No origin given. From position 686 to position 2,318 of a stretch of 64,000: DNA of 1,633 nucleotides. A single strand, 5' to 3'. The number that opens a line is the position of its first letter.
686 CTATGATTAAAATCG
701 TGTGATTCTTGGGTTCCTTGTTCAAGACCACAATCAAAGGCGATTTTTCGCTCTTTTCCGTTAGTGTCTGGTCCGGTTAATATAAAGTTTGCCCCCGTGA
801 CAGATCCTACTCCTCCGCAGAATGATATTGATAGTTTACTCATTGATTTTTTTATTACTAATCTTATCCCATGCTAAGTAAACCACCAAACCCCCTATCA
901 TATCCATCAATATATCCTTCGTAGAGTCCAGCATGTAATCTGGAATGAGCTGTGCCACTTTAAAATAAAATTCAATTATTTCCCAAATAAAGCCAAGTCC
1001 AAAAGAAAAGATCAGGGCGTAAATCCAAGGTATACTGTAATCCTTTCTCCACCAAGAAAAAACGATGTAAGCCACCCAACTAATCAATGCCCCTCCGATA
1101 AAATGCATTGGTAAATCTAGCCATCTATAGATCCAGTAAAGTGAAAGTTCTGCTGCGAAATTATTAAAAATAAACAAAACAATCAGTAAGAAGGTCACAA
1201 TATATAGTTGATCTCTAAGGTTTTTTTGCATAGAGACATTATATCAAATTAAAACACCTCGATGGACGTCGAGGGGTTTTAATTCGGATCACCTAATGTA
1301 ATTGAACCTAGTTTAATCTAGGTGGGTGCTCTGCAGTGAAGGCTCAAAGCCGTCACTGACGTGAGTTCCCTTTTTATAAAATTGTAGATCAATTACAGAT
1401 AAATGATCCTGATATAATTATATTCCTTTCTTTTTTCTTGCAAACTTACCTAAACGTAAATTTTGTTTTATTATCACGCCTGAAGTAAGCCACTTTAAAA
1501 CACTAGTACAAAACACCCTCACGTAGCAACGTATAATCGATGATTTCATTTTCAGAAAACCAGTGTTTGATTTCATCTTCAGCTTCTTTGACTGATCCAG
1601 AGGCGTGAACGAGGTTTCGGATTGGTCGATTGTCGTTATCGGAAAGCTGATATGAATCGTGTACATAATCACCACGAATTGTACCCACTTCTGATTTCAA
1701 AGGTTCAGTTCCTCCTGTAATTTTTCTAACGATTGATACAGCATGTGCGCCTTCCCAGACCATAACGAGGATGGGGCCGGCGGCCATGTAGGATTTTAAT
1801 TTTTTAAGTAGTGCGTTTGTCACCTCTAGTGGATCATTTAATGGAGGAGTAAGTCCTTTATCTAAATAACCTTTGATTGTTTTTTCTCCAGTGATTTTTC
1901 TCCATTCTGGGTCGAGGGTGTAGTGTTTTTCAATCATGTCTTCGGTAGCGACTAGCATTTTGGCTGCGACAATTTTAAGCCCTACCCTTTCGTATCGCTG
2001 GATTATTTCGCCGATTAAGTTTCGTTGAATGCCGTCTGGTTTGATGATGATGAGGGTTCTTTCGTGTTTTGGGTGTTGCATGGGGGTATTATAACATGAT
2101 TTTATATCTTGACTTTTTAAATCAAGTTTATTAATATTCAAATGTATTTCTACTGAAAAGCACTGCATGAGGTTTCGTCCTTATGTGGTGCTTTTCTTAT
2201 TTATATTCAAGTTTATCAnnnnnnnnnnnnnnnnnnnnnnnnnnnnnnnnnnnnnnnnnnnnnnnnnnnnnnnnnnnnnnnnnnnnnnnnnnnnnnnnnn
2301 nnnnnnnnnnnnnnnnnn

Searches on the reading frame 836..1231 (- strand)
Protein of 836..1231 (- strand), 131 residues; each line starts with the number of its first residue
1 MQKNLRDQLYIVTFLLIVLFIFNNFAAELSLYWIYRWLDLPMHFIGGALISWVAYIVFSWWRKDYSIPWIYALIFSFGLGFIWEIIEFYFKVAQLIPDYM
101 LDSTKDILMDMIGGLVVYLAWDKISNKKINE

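Call 4: search_protein_families(library=pfam, proteins=[window:836-1231:-], max_evalue=0.01)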
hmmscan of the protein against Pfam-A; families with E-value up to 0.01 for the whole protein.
window:836-1231:- (131 aa): 1 family
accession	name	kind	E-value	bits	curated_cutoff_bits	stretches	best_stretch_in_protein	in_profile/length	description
PF01899.21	MNHE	-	0.0046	17.2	27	1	29-96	4-68/145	Na+/H+ ion antiporter subunit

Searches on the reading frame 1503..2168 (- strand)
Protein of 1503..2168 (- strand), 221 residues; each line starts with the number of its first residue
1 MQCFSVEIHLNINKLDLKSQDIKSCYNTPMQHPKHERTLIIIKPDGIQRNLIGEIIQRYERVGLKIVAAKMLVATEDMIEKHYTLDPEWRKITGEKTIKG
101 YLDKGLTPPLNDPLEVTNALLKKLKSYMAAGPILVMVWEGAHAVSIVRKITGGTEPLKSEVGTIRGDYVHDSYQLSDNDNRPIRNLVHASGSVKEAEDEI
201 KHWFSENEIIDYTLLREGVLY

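Call 4: search_protein_families(library=pfam, proteins=[window:1503-2168:-], max_evalue=0.01)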
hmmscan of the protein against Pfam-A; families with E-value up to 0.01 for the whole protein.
window:1503-2168:- (221 aa): 1 family
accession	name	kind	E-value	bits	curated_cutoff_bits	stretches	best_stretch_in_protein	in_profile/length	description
PF00334.24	NDK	-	1.3e-38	132.3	27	2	121-209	57-135/135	Nucleoside diphosphate kinase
